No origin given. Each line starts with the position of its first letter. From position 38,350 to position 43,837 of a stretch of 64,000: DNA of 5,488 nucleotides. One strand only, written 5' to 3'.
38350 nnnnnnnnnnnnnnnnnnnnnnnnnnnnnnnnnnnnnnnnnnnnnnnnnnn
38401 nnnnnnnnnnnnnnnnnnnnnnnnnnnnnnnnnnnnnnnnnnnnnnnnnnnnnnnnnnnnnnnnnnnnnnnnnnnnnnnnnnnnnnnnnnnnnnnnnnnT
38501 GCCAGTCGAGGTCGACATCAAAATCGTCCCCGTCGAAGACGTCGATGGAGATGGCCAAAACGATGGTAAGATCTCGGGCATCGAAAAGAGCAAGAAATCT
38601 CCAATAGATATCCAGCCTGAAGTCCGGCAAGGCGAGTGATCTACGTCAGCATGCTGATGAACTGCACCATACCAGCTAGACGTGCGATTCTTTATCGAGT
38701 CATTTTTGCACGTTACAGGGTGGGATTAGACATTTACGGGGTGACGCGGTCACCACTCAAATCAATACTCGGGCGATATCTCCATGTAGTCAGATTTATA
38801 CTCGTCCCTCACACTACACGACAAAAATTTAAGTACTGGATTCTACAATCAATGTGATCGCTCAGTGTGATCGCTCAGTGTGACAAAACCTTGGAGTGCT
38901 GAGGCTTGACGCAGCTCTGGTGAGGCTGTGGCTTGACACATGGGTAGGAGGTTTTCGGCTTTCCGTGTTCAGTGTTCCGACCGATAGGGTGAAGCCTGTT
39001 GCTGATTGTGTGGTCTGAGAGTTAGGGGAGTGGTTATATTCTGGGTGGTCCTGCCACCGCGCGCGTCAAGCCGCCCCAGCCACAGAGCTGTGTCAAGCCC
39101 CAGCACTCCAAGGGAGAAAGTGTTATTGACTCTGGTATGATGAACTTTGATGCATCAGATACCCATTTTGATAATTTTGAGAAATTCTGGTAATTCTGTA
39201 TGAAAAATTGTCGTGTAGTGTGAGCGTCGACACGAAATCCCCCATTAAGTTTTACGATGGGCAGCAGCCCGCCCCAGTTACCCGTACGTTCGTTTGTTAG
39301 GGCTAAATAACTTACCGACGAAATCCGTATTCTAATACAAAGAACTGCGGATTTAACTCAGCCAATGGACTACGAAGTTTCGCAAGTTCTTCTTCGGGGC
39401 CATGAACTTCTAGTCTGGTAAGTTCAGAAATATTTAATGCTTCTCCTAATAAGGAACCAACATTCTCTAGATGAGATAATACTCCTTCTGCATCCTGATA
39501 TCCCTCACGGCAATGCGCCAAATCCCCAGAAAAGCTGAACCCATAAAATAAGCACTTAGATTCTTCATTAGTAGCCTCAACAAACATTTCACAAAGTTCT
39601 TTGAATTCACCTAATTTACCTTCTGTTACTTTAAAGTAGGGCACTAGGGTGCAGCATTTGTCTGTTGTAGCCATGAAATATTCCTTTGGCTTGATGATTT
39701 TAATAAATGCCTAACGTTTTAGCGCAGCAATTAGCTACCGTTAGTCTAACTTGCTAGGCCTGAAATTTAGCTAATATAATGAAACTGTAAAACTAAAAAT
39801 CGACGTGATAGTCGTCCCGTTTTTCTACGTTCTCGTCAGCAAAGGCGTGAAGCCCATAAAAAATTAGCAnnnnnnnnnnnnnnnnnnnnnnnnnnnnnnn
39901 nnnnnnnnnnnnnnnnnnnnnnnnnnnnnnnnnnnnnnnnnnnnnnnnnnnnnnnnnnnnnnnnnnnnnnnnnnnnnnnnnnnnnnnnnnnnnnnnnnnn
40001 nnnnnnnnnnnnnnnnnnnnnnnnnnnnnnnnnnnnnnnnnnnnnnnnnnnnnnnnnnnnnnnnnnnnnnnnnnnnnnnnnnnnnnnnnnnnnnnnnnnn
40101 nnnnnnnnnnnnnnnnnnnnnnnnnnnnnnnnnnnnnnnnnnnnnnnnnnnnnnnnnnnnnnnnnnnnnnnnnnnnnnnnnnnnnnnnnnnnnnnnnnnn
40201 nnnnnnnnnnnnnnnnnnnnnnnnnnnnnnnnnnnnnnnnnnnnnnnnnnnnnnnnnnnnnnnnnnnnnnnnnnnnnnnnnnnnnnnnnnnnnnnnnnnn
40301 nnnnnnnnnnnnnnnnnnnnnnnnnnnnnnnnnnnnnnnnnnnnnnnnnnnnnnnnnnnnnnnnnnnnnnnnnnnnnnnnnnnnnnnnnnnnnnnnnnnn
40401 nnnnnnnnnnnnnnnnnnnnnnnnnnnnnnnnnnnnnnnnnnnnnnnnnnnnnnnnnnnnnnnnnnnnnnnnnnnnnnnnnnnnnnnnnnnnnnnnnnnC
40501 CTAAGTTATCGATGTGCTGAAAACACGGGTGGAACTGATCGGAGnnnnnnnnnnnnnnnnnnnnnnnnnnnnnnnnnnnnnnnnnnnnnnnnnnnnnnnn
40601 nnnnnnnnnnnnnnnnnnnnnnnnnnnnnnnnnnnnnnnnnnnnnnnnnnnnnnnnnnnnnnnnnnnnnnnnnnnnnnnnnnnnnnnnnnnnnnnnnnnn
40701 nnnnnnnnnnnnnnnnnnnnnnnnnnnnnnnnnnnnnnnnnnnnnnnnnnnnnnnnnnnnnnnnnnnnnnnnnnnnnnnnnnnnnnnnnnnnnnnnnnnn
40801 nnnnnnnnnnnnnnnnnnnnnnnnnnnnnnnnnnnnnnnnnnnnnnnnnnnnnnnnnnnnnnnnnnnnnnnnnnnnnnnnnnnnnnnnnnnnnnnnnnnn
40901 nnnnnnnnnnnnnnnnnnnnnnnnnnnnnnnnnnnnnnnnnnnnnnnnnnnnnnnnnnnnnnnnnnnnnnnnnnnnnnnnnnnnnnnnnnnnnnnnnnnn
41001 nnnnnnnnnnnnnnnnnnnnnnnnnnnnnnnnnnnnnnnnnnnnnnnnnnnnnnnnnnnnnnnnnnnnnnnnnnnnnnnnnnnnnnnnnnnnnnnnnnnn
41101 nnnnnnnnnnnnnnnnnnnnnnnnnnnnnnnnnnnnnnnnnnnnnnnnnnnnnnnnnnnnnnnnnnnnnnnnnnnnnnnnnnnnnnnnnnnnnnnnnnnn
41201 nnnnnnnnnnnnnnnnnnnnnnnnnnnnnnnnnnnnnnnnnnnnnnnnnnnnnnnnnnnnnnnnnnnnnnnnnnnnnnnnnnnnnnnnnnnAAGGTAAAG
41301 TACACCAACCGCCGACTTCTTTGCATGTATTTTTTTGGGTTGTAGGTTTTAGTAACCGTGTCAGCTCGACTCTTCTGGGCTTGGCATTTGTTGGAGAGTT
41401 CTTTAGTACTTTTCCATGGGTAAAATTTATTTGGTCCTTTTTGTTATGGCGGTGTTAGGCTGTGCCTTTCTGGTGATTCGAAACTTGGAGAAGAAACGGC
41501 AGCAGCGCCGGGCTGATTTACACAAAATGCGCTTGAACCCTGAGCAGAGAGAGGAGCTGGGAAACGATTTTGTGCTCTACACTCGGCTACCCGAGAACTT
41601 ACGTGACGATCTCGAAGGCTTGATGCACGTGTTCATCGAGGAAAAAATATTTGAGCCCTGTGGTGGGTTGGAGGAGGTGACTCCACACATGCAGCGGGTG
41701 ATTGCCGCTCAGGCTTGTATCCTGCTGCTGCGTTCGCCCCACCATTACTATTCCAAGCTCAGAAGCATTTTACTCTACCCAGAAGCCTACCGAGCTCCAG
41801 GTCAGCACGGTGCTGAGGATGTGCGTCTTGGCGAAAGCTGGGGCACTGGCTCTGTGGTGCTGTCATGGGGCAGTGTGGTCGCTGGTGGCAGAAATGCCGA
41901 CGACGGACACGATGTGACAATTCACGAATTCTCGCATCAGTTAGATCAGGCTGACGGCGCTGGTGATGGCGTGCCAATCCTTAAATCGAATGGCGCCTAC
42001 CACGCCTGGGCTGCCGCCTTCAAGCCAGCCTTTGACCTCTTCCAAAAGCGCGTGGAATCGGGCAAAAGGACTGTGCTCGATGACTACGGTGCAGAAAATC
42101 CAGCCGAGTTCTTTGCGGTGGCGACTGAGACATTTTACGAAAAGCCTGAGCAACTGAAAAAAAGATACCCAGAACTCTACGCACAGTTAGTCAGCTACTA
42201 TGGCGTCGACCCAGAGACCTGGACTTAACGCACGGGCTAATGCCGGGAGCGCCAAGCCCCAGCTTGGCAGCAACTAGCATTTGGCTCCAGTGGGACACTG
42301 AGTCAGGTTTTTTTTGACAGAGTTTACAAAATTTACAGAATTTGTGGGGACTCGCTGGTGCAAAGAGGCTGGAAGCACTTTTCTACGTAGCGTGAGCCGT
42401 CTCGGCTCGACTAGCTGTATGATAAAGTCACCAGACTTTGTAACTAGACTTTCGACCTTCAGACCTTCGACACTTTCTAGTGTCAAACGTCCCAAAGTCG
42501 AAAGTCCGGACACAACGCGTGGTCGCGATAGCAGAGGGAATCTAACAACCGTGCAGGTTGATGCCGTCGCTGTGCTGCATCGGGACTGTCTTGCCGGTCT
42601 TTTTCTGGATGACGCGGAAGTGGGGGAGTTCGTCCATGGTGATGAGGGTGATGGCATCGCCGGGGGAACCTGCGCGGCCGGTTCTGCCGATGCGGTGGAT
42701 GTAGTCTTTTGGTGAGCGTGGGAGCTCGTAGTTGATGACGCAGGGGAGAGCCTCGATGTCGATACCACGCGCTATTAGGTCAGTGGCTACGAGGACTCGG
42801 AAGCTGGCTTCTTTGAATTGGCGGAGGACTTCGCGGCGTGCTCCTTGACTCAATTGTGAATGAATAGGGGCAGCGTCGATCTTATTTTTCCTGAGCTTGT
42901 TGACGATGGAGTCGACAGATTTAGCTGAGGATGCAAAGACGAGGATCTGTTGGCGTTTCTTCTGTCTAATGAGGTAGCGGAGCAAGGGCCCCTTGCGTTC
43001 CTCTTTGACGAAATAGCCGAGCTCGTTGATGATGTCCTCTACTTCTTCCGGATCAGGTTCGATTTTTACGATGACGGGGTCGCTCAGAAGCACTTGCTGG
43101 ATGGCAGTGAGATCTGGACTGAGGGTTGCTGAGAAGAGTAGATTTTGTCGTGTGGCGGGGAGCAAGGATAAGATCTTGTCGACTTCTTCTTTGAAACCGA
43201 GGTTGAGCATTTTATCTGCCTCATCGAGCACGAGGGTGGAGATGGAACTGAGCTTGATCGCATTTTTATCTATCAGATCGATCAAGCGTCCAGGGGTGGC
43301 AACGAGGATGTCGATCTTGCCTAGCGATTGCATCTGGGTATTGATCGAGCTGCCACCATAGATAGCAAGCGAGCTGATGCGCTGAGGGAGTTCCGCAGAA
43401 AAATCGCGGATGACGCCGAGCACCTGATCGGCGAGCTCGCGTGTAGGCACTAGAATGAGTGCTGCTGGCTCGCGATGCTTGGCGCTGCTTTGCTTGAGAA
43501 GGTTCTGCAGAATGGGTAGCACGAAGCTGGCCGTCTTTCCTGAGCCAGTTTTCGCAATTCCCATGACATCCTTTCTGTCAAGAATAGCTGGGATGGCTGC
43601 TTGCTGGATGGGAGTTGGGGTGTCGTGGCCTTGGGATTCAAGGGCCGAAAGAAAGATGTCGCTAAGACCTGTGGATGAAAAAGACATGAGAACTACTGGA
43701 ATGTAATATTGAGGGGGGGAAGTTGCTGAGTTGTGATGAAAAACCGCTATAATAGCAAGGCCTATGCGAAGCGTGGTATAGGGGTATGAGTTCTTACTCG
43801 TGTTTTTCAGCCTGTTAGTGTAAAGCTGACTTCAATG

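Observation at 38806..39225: Nested inverted-repeat element (about 420 bp) in the long non-coding gap downstream of the giant gene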

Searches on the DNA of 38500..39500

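Call 5: search_rna_families(source=window, start=38500, end=39500, threshold=evalue, max_evalue=10, show_alignments=3)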
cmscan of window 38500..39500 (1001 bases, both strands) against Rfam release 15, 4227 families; matches with E-value up to 10: 4.
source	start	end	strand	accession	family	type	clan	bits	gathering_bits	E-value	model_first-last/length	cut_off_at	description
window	38741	38791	-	RF01129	sR44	Gene; snRNA; snoRNA; CD-box;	-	12.9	45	2.5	1-55/55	no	Small nucleolar RNA sR44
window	39133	39192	+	RF01139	sR2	Gene; snRNA; snoRNA; CD-box;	-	12.4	42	6.3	1-57/57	no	Small nucleolar RNA sR2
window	38650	38704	+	RF01127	sR42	Gene; snRNA; snoRNA; CD-box;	-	11.7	38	5.9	1-63/63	no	Small nucleolar RNA sR42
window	38951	38964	-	RF02914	DUF805b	Cis-reg;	CL00115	11.2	35.6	6.5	5-18/35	no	DUF805b RNA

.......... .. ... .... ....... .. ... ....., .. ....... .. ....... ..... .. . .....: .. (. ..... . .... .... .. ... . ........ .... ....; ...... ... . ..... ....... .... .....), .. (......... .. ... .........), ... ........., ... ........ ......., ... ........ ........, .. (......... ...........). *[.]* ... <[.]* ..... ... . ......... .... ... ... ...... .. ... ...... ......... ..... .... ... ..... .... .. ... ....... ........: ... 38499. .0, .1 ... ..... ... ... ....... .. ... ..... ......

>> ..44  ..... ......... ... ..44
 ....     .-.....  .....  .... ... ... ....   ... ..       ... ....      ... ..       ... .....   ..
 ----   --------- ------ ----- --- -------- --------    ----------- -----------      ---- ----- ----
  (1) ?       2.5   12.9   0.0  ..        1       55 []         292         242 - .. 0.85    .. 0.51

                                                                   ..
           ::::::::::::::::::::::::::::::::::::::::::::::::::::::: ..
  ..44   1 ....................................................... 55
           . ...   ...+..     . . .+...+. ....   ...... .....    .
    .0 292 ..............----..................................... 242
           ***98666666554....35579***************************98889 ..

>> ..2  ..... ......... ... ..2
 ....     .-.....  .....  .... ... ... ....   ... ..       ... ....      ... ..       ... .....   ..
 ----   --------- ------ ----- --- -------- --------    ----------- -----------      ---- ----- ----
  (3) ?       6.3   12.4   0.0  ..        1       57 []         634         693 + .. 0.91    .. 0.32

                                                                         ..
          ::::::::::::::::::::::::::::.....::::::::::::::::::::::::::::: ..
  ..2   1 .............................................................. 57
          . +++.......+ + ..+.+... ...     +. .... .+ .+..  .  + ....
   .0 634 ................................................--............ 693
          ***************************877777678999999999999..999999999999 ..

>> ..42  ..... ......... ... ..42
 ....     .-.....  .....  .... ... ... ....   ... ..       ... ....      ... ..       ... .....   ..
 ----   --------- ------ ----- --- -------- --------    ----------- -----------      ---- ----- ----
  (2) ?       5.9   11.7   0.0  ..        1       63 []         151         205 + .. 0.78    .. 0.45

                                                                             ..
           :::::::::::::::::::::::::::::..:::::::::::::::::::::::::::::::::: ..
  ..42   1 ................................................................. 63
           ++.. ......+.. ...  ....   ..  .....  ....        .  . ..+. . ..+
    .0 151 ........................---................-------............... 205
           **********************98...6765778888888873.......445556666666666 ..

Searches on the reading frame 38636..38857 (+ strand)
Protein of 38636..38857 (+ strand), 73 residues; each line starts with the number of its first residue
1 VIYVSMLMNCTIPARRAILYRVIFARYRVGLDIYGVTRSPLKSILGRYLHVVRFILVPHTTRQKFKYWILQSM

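Call 10: search_protein_families(library=pfam, proteins=[window:38636-38857:+], max_evalue=0.01)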
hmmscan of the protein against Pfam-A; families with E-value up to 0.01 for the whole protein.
window:38636-38857:+ (73 aa): 0 families

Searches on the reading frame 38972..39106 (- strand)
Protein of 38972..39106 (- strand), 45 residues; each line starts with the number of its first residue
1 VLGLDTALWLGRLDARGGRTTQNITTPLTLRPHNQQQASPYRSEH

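Call 25: find_homologous_proteins(query=A2, max_evalue=10)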
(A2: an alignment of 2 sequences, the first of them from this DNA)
Query A2 (2 sequences) (45 aa, profile of the alignment): 2 proteins with E <= 10 among 2 candidates.
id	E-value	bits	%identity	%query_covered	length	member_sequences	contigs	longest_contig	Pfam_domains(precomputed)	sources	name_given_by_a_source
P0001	5.8e-27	111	93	100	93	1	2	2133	-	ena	-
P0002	4.2e-20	89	84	100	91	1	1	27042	-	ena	-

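Call 26: find_encoding_contigs(protein=P0001, flank=6000, max_places=10)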
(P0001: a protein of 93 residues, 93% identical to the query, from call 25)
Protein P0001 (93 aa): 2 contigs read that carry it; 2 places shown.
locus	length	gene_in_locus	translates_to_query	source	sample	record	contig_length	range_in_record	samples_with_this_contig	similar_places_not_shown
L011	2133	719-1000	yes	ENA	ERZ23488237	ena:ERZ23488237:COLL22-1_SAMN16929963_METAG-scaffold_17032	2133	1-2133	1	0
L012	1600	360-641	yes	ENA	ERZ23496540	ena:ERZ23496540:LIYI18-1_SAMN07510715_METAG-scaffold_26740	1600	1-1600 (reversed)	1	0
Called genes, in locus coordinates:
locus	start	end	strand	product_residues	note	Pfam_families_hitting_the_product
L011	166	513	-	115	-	-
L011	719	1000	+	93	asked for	-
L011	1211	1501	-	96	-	-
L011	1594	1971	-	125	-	-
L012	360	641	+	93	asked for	-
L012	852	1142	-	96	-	-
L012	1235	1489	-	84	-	-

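Call 27: find_encoding_contigs(protein=P0002, flank=8000, max_places=10)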
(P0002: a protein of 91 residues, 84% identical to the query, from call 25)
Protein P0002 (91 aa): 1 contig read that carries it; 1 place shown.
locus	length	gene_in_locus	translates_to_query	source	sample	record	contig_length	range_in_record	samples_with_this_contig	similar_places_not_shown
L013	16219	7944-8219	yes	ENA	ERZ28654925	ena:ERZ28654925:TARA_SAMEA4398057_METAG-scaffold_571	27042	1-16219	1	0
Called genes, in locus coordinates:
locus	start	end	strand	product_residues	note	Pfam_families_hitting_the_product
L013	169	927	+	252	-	PF03629:SASA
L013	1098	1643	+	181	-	PF03629:SASA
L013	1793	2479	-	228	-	PF03629:SASA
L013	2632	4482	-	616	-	-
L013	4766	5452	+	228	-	-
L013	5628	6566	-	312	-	PF20138:DUF6528, PF25174:Beta-prop_THOC3 (faint)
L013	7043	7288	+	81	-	PF09720:Unstab_antitox (weak)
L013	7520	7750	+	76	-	-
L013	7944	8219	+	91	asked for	-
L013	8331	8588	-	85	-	PF06769:YoeB_toxin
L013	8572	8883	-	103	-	PF09386:ParD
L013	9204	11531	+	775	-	PF14522:Cytochrome_C7 (faint), PF00034:Cytochrom_C (faint), PF13442:Cytochrome_CBB3 (faint), PF22113:Mtrc-MtrF_II-IV_dom (faint), PF02433:FixO (faint)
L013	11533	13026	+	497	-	PF23500:DUF7133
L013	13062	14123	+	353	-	PF06283:ThuA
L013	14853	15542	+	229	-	PF19805:DUF6288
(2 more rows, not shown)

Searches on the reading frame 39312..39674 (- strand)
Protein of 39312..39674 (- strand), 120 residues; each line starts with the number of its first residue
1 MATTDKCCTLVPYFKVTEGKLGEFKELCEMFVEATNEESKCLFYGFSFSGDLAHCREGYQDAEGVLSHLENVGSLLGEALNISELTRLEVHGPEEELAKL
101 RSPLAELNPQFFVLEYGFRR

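Call 10: search_protein_families(library=pfam, proteins=[window:39312-39674:-], max_evalue=0.01)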
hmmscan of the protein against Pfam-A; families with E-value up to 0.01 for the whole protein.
window:39312-39674:- (120 aa): 0 families

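Call 15: find_encoding_contigs(protein=window:39312-39674:-, flank=6000, max_places=10)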
Protein window:39312-39674:- (120 aa): 12 contigs read that carry it; 10 places shown.
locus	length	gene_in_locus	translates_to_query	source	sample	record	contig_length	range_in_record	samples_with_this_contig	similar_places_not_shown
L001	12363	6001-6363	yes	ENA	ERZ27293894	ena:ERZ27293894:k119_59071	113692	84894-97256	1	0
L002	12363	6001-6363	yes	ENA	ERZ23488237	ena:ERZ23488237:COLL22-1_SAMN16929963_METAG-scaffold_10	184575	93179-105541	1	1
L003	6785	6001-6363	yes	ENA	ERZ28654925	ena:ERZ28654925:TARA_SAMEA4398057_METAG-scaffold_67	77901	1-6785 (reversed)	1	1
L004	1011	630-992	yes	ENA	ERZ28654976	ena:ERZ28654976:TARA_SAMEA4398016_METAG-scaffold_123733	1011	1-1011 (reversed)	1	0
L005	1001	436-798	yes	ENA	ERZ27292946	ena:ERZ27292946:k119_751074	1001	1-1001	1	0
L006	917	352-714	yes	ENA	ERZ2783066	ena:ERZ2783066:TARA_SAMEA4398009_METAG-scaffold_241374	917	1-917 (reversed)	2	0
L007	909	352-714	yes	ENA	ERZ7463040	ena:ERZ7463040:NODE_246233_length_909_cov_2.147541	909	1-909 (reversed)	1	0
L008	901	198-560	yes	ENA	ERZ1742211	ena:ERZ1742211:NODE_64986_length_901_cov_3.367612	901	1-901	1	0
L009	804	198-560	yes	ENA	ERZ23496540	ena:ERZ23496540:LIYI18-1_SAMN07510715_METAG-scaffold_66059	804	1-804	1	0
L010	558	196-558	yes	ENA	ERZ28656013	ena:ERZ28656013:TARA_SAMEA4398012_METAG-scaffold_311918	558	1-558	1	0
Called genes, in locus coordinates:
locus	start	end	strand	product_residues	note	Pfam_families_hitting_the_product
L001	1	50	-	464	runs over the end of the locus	PF01704:UDPGP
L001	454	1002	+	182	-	PF01883:FeS_assembly_P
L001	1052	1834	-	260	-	PF00196:GerE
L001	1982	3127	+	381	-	PF04851:ResIII, PF00270:DEAD, PF00271:Helicase_C, PF13307:Helicase_C_2 (faint)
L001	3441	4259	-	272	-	PF06167:Peptidase_M90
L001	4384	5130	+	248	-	PF00849:PseudoU_synth_2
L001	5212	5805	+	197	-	PF03734:YkuD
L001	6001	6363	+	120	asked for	-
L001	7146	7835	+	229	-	PF19805:DUF6288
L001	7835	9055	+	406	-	PF19805:DUF6288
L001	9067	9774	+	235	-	-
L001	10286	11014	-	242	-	PF00657:Lipase_GDSL, PF04311:DUF459 (weak), PF13472:Lipase_GDSL_2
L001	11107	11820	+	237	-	PF06439:3keto-disac_hyd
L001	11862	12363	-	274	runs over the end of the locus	PF00588:SpoU_methylase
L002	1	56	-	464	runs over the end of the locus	PF01704:UDPGP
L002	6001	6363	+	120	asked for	-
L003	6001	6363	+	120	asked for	-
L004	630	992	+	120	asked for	-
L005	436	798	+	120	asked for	-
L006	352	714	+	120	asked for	-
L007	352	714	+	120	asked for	-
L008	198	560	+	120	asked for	-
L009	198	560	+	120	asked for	-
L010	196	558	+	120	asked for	?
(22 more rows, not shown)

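Call 57: search_protein_families(library=padloc, proteins=[window:39312-39674:-], max_evalue=0.001)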
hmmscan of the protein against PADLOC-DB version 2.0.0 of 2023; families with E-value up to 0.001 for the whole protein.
window:39312-39674:- (120 aa): 0 families

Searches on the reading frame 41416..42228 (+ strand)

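Call 10: search_protein_families(library=pfam, proteins=[window:41416-42228:+], max_evalue=0.01)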
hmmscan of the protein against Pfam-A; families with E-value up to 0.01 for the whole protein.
window:41416-42228:+ (270 aa): 2 families
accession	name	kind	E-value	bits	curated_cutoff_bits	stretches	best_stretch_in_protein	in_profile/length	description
PF06167.18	Peptidase_M90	-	3e-74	250.1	26.2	1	29-262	4-242/243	Glucose-regulated metallo-peptidase M90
PF07737.17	ATLF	-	0.0036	17.5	27.4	1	164-256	110-188/193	Anthrax toxin lethal factor, N- and C-terminal domain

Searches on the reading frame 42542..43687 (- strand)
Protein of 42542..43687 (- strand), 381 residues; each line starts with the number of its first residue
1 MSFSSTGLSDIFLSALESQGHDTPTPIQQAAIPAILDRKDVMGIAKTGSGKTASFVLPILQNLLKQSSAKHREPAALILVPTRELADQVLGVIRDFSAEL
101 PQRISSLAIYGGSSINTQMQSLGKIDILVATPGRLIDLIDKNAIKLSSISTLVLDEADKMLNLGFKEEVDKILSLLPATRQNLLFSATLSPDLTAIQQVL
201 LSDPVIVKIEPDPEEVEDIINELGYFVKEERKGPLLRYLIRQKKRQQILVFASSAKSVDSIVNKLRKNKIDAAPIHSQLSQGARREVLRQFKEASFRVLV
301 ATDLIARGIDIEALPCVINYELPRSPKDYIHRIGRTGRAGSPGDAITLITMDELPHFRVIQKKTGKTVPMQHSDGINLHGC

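Call 11: search_protein_families(library=pfam, proteins=[window:42542-43687:-], max_evalue=0.01)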
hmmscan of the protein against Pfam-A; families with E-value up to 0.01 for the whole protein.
window:42542-43687:- (381 aa): 6 families
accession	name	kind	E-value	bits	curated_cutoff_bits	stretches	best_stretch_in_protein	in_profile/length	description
PF00270.35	DEAD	-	1.2e-48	165.5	26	1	25-193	1-164/167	DEAD/DEAH box helicase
PF00271.37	Helicase_C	-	2e-33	115.4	23.5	1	235-340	5-110/110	Helicase conserved C-terminal domain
PF04851.21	ResIII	-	2.7e-08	34.3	22.5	1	24-188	4-161/164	Type III restriction enzyme, res subunit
PF13307.12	Helicase_C_2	-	1.5e-05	25.6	25.3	1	242-324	6-95/170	Helicase C-terminal domain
PF13086.12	AAA_11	-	0.00093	19.5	27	0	240-270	47-75/257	AAA domain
PF14617.12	CMS1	-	0.0043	16.9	35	1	123-157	174-208/250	U3-containing 90S pre-ribosomal complex subunit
